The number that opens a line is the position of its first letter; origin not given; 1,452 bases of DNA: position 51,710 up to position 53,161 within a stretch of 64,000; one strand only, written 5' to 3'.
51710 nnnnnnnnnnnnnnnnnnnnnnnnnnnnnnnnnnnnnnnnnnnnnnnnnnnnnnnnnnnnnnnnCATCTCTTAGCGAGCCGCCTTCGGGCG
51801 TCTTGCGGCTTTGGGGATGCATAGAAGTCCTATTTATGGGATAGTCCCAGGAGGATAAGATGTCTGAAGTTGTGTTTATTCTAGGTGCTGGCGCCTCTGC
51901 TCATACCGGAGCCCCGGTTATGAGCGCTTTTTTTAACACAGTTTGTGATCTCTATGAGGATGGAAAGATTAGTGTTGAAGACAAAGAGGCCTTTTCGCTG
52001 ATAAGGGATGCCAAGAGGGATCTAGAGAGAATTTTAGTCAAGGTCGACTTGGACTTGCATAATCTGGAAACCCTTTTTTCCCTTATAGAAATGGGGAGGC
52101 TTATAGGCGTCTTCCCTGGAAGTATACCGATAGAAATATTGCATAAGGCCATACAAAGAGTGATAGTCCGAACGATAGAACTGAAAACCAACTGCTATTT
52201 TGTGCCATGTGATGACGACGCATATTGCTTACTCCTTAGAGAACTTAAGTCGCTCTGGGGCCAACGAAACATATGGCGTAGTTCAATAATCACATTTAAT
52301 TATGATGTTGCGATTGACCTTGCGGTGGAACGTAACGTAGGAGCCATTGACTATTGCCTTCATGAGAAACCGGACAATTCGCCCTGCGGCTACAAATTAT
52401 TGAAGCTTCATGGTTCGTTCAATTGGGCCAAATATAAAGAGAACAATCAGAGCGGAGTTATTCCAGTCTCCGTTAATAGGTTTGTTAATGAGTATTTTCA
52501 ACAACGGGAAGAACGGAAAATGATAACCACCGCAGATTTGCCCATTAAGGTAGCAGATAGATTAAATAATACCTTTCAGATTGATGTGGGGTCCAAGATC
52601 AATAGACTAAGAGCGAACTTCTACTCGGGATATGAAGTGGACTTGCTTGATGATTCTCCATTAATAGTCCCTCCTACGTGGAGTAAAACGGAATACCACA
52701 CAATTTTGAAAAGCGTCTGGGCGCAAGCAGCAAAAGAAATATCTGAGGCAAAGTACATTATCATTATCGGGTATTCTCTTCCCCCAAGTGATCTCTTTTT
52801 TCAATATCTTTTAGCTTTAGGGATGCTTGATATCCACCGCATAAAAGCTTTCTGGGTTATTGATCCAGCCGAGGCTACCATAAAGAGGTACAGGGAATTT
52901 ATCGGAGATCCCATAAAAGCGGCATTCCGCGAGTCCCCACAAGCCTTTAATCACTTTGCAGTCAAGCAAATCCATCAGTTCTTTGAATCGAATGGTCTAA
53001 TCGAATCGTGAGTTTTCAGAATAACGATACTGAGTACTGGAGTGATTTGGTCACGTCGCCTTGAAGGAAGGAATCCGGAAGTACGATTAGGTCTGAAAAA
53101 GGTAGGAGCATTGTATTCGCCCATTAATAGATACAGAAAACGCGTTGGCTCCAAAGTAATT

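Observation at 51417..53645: Compact SIR2-like protein followed by a small PD-(D/E)xK-like protein (plus an upstream membrane protein): possible unclassified NADase-nuclease defence pair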

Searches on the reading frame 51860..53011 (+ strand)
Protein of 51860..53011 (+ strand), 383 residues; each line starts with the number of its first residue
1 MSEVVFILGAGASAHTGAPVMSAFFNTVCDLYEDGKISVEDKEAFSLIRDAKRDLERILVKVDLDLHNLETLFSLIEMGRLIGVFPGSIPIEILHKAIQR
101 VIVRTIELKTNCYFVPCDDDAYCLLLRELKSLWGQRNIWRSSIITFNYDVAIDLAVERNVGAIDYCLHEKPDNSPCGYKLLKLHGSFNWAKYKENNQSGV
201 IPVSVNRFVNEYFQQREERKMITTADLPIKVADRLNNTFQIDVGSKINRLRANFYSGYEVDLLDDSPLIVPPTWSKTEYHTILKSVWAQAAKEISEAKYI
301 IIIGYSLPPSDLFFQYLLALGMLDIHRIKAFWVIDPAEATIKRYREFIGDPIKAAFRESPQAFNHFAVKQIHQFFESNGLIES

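Call 3: search_protein_families(library=pfam, proteins=[window:51860-53011:+], max_evalue=1)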
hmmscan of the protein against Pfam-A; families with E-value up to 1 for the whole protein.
window:51860-53011:+ (383 aa): 1 family
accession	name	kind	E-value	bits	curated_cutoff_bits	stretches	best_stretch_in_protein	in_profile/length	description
PF13289.12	SIR2_2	-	0.00022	21.8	24.5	1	142-190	2-53/141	SIR2-like domain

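Call 4: search_protein_families(library=padloc, proteins=[window:51860-53011:+], max_evalue=1)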
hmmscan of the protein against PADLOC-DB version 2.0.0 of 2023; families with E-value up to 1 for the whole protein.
window:51860-53011:+ (383 aa): 12 families
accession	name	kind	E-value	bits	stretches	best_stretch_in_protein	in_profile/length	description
PDLC04087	SIR2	-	3.7e-11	40.5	2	4-195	19-202/343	-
PDLC04093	SIR2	-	1.1e-08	32.5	1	3-203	24-228/395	-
PDLC02408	Aga_SIR2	-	2.7e-08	31.3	2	3-77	7-77/343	Class II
PDLC04082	SIR2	-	1.3e-07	28.8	1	263-306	216-261/345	-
PDLC04084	SIR2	-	3.2e-07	27.9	2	2-158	41-197/414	-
PDLC04076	SIR2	-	1.6e-06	25.6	1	3-157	29-180/406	-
PDLC02186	SIR2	-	2.3e-06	24.9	1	3-157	29-180/412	-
PDLC04081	SIR2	-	4e-05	21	2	2-30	17-45/345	-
PDLC02414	Aga_SIR2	-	4.1e-05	21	1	141-196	119-181/313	-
PDLC04078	SIR2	-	0.0013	16.5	1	266-307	47-90/171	-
PDLC04088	SIR2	-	0.011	12.9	1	2-57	20-71/390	-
PDLC04094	SIR2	-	0.012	12.8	1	179-195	200-216/399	-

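Call 5: search_protein_families(library=ncbifam, proteins=[window:51860-53011:+], max_evalue=1)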
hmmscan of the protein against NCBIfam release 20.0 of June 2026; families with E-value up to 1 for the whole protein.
window:51860-53011:+ (383 aa): 1 family
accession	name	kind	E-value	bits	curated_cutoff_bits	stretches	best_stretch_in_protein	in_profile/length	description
NF042942.1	SIR2_antiphage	equivalog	1.5e-06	27.5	500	1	3-157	23-176/392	SIR2 family anti-phage-associated protein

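Call 6: find_homologous_proteins(query=window:51860-53011:+)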
Query window:51860-53011:+ (383 aa): 795 proteins with E <= 0.001 among 3693 candidates; the best 120 are listed.
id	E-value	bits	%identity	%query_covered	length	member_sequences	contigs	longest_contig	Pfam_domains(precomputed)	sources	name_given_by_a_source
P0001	2.6e-258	874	100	100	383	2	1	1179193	-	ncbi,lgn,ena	-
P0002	1.7e-185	635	76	100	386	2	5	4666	-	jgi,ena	-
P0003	9.2e-181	619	73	100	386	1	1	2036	-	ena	-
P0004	7.0e-174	596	72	100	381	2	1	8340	-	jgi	jgi:hypothetical protein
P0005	1.1e-167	576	69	100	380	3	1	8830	PF13289.13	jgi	-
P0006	4.4e-165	567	69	100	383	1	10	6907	-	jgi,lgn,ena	jgi:hypothetical protein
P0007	3.0e-157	542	64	100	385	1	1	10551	-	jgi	jgi:hypothetical protein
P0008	4.2e-157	541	63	100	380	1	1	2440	PF13289.13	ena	-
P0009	1.7e-145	503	72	82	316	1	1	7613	-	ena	-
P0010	8.9e-145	501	62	98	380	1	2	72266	PF13289.13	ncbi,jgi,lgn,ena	jgi:hypothetical protein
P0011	4.4e-133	462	60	95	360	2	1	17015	PF13289.13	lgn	-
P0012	2.2e-105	371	50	98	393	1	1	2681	-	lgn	-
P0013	7.6e-103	363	51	100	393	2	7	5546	-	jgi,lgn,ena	jgi:hypothetical protein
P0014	5.9e-101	356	49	100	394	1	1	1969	-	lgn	-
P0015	6.0e-99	350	69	58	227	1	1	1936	-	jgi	-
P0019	4.9e-82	294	43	97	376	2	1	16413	PF13289.13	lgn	-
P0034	1.6e-57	213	37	97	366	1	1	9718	PF13289.13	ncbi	-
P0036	2.4e-57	213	37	93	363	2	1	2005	PF13289.13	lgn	-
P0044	2.8e-56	209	37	93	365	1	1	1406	PF13289.13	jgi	jgi:hypothetical protein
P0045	3.6e-56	209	40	93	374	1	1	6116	PF13289.13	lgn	-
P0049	4.4e-56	209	38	95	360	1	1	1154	PF13289.13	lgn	-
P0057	1.7e-54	204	35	95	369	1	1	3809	PF13289.13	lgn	-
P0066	1.4e-53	200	37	97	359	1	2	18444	PF13289.13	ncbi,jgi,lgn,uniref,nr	ncbi:hypothetical protein E3J62_03125 [candidate division TA06 bacterium]|uniref:Uncharacterized pro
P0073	6.3e-53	198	37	92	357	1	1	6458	PF13289.13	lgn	-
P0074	7.6e-53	198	34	96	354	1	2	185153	PF13289.13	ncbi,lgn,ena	-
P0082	2.3e-52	196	36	98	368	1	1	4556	PF13289.13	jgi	jgi:hypothetical protein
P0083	4.0e-52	196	37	95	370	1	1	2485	PF13289.13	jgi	jgi:hypothetical protein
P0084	4.7e-52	195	37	95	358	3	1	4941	PF13289.13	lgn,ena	-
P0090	1.9e-51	194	38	97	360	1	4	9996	PF13289.13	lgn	-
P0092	2.1e-51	193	35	95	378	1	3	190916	PF13289.13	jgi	jgi:NAD-dependent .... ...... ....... deacetylase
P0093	2.3e-51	193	37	93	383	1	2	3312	PF13289.13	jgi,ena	-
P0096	3.0e-51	193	36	95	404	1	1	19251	PF13289.13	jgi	jgi:hypothetical protein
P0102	5.0e-51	192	37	93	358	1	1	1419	PF13289.13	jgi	jgi:NAD-dependent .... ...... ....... deacetylase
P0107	1.3e-50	191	35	94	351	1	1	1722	PF13289.13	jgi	-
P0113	2.2e-50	190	36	94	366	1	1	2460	PF13289.13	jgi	-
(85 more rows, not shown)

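Call 9: find_encoding_contigs(protein=P0010, flank=6000, max_places=3)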
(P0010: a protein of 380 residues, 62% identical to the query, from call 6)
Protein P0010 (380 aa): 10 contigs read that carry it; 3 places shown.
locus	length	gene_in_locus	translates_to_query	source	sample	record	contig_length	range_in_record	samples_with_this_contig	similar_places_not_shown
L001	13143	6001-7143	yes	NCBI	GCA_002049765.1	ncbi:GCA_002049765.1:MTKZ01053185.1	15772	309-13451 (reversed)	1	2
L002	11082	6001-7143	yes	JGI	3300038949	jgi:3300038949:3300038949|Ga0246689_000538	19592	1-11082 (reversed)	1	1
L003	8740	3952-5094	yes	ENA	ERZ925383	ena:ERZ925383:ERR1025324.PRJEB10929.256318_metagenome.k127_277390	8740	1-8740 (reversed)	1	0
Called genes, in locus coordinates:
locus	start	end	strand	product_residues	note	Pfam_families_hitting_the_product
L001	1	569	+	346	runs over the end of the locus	PF15902:Sortilin-Vps10 (faint), PF25852:DUF6242_C (faint)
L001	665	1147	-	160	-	-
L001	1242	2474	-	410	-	PF04015:DUF362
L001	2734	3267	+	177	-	-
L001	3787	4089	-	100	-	-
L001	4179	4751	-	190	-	PF05063:MT-A70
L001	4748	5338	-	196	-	PF09195:Endonuc-BglII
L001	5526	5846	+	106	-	-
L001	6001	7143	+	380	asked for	PF13289:SIR2_2 (faint)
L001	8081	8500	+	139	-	-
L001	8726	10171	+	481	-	PF01212:Beta_elim_lyase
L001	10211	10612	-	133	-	PF00334:NDK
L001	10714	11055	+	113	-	-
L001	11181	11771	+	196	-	-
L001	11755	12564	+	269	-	PF00248:Aldo_ket_red (weak)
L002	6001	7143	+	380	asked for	PF13289:SIR2_2 (faint)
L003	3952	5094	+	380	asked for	PF13289:SIR2_2 (faint)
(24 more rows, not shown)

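Call 16: find_encoding_contigs(protein=P0004, flank=6000, max_places=2)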
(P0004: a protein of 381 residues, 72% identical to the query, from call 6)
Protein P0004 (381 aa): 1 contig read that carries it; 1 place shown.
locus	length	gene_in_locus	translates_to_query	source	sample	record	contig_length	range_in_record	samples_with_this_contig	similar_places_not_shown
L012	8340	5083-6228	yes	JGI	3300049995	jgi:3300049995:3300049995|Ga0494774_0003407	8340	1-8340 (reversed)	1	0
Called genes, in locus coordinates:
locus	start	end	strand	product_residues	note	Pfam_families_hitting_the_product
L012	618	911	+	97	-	-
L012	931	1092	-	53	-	-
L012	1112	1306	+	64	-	-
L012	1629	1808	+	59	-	-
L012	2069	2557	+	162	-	-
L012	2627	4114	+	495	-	PF04471:Mrr_cat (faint), PF01555:N6_N4_Mtase, PF22722:NA-iREase1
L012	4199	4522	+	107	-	-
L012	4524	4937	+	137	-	-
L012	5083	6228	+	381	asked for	-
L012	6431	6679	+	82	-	-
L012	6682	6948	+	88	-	-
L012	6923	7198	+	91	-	PF05016:ParE_toxin (weak)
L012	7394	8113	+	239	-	-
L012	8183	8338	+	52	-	?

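Call 17: find_encoding_contigs(protein=P0002, flank=6000, max_places=3)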
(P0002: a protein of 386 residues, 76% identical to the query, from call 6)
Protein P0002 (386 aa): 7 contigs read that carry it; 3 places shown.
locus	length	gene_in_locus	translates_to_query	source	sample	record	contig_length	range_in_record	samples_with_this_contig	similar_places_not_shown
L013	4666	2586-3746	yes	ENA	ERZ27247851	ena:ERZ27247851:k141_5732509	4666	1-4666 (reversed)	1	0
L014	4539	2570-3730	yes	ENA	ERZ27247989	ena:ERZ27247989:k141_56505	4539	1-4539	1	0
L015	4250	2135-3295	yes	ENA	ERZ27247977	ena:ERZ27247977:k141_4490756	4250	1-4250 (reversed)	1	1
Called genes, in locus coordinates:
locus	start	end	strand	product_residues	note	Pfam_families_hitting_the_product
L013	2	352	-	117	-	?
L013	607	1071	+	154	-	-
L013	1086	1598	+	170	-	-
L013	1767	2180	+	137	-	-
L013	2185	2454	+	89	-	-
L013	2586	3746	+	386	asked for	-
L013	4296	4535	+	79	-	-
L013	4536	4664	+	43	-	?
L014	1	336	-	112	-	?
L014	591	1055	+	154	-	-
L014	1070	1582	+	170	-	-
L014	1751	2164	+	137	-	-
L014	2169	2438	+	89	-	-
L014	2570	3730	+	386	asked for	-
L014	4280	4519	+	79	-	-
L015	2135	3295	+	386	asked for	-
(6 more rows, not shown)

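Call 31: find_related_loci(query=A2, collection=genome_contigs, flank=8000)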
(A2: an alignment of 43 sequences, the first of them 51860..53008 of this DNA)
Query A2 (383 aa) in genome_contigs; peptide patterns used: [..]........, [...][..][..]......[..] (x = any residue, [..] = any of these).
439 stretches matched a pattern; 191 encode a relative of the query (tblastn E <= 1e-3); the best 80 are kept; 80 distinct loci.
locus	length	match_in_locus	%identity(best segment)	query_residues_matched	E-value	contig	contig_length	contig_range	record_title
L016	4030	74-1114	37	1-363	8e-64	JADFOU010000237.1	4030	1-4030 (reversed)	MAG: candidate division TA06 bacterium isolate B6T1B8 B6T1B8_NODE51066, whole genome shotgun sequence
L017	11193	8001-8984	39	1-349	2e-62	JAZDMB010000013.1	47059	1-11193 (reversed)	MAG: Planctomycetota bacterium isolate MEGAHIT-group-0.630 k141_13997197, whole genome shotgun sequence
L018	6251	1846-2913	39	1-373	9e-63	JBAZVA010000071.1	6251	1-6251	MAG: Candidatus Woesearchaeota archaeon isolate SO_2017_GW1_241 NODE_47409_length_6251_cov_1.108263_OW334_2017, whole ge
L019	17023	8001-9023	38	1-356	8e-62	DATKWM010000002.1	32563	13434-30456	MAG TPA_asm: Desulfatiglandales bacterium isolate SMAG_U14163 k141_3439845, whole genome shotgun sequence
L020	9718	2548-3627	36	1-373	4e-61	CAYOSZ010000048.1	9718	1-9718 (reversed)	MAG TPA_asm: uncultured Ignavibacteria bacterium isolate SRP214966_co2_364 genome assembly, contig: NODE_12496_length_97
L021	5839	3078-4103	37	1-357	8e-60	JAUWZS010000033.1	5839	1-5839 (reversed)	MAG: Candidatus Aenigmatarchaeota archaeon isolate CSMAG_2742 CSMAG_2742_k141_338291_length_5839_cov_15.5842, whole geno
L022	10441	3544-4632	36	1-383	7e-60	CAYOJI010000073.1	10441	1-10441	MAG TPA_asm: uncultured Nitrospiraceae bacterium isolate binchicken_co40_94 genome assembly, contig: NODE_3023_length_10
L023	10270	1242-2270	34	1-367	9e-59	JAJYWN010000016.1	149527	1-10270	MAG: Bacillota bacterium isolate FK3.bin120 NODE_117_length_149527_cov_1.757256, whole genome shotgun sequence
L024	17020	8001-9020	36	1-363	2e-57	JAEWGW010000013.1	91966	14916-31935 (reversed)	MAG: Bacillota bacterium isolate OH_PBlB_45 k127_715698, whole genome shotgun sequence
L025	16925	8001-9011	37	1-356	3e-57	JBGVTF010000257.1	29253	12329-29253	MAG: Anaerolineae bacterium isolate S_237_B7 k127_467829, whole genome shotgun sequence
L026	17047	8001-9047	34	1-365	8e-57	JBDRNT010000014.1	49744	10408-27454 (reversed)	MAG: Candidatus Eisenbacteria bacterium isolate MEGAHIT-group-1.912 k141_8877193, whole genome shotgun sequence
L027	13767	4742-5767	34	1-363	3e-56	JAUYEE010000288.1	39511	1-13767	MAG: bacterium isolate C20_metabat.bin.94 C20_k141_117932, whole genome shotgun sequence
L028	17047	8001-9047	36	1-365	3e-56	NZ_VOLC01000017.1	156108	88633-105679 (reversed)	Lunatibacter salilacus strain CUG 91308 NODE_17_length_156108_cov_157.745_ID_8244, whole genome shotgun sequence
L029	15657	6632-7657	35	1-365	3e-56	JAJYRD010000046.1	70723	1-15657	MAG: Proteobacteria bacterium isolate DS4.bin94 NODE_231_length_70723_cov_11.576152, whole genome shotgun sequence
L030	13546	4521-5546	35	1-365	1e-55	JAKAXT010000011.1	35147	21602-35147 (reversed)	MAG: Proteobacteria bacterium isolate YS2.bin23 NODE_531_length_35147_cov_3.746973, whole genome shotgun sequence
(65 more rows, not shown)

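Call 47: search_protein_families(library=phrogs, proteins=[window:51860-53011:+], max_evalue=0.01)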
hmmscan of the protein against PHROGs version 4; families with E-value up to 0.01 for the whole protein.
window:51860-53011:+ (383 aa): 0 families

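Call 48: search_solved_structures(query=A2, max_evalue=1, show_alignments=3)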
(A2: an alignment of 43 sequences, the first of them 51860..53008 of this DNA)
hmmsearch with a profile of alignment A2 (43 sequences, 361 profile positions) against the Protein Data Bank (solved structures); distinct sequences matched with E-value up to 1: 4.
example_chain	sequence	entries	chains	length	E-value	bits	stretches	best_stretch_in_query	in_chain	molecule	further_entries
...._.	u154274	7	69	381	6.8e-09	38.8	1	57-212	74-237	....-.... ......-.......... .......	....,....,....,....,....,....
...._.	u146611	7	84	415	4.7e-06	29.4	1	7-216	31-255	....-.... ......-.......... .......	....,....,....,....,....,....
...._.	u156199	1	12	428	0.00014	24.5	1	62-236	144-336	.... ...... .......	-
1o4u_A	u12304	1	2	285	0.51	12.8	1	47-103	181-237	Type II quinolic acid phosphoribosyltransferase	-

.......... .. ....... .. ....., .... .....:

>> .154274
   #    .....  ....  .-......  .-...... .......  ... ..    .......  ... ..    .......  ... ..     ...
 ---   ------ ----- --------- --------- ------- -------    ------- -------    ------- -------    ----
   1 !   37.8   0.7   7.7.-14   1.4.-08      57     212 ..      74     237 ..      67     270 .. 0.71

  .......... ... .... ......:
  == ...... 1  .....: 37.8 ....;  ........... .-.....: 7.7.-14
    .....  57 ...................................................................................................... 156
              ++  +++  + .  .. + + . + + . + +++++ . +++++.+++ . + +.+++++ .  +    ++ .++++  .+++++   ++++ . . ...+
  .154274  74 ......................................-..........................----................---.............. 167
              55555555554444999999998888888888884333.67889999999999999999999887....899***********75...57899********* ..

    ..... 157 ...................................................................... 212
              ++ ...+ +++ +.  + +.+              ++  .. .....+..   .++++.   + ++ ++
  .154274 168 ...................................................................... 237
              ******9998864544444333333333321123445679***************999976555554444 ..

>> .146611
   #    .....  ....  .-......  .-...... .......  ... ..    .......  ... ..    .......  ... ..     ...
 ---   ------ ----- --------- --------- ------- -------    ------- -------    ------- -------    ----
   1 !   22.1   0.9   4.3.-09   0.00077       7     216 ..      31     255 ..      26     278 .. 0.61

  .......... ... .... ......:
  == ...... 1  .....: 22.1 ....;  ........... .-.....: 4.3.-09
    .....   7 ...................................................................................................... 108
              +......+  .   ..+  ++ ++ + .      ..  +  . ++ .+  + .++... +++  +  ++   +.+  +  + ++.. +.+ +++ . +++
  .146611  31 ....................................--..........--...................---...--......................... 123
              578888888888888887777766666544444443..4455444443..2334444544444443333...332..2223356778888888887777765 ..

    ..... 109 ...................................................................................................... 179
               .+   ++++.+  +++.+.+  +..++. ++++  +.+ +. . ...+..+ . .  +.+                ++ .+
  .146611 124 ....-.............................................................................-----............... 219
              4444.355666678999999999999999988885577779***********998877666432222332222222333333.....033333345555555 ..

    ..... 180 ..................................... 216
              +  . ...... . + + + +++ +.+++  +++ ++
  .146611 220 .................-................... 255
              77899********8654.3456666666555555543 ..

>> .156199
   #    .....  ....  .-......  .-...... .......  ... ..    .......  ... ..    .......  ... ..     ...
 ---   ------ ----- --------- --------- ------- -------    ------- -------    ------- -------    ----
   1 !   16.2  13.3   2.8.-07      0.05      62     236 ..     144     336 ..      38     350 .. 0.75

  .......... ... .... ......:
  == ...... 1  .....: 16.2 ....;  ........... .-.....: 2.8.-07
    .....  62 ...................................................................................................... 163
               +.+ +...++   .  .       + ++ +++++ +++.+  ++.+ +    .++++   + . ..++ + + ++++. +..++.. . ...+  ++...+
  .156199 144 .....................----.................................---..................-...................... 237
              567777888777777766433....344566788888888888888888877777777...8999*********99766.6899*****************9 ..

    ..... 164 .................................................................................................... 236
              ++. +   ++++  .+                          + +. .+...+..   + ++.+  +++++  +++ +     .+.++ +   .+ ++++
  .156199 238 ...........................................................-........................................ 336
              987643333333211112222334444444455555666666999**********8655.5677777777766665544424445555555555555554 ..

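Call 52: search_protein_families(library=pfam, alignment_id=A4, max_evalue=0.0001)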
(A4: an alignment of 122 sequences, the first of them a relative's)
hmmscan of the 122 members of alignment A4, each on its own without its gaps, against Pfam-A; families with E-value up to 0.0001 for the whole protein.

A. member 1, L001:5526-5843:+ (106 aa): 0 families

B. families by the number of members that match (of 122 scanned): 117 families (the first 25 are shown)
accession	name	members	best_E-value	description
PF00476.26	DNA_pol_A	3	6.3e-158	DNA polymerase family A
PF02739.22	5_3_exonuc_N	3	2.9e-58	5'-3' exonuclease, N-terminal resolvase-like domain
PF03466.25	LysR_substrate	3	9.5e-50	LysR substrate binding domain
PF01367.25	5_3_exonuc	3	1.4e-32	5'-3' exonuclease, C-terminal SAM fold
PF01612.26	DNA_pol_A_exo1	3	2.7e-28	3'-5' exonuclease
PF00126.33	HTH_1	3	1.1e-21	Bacterial regulatory helix-turn-helix protein, lysR family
PF06745.19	ATPase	3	2.4e-12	KaiC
PF22619.2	DNA_polI_exo1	3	1.5e-11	DNA polymerase I, ribonuclease H-like domain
PF01790.23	LGT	2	6.2e-54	Prolipoprotein diacylglyceryl transferase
PF00239.26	Resolvase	2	3e-32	Resolvase, N terminal domain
PF03372.29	Exo_endo_phos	2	7.3e-32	Endonuclease/Exonuclease/phosphatase family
PF07508.19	Recombinase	2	3.5e-25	Recombinase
PF13481.12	AAA_25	2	1.1e-13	AAA domain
PF18073.7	Zn_ribbon_LapB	2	5.4e-13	Rubredoxin metal binding domain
PF01909.29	NTP_transf_2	2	2e-12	Nucleotidyltransferase domain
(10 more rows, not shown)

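Call 53: predict_structure(alignment_id=A2)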
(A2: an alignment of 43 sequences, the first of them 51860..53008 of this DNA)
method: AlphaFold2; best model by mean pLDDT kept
length: 383 residues; sequences in the alignment: 43
mean_pLDDT: 89.3   pTM: 0.89
mean pLDDT of the five models: 89.3, 88.6, 88.2, 88.2, 87.8
residues with pLDDT >= 90: 263; 70-90: 87; 50-70: 33; < 50: 0
segments of 3 or more residues with pLDDT < 50: none
pLDDT, mean of each block of 10 residues (from residue 1): 93 93 93 95 96 87 86 90 91 95 96 86 94 81 95 95 91 80 96 91 95 70 61 68 95 92 93 70 92 95 91 88 88 97 93 93 94 95 84
secondary structure, 60 per line:
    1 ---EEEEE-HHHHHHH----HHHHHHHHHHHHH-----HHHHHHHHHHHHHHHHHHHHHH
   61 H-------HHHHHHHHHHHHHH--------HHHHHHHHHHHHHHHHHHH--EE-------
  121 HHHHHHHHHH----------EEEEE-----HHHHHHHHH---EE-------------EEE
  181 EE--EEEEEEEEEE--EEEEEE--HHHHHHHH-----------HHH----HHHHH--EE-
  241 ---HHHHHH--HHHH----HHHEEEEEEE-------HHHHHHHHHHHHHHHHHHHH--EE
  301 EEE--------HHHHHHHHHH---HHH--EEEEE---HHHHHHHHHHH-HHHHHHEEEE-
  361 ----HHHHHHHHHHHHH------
elements in order: E4-8 H10-16 H21-33 H39-61 H69-82 H91-109 H121-130 E141-145 H151-159 E178-182 E185-194 E197-202 H205-212 H231-235 H244-249 H252-255 E263-269 H277-296 E299-303 H312-321 E330-334 H338-348 H350-355 E356-359 H365-377
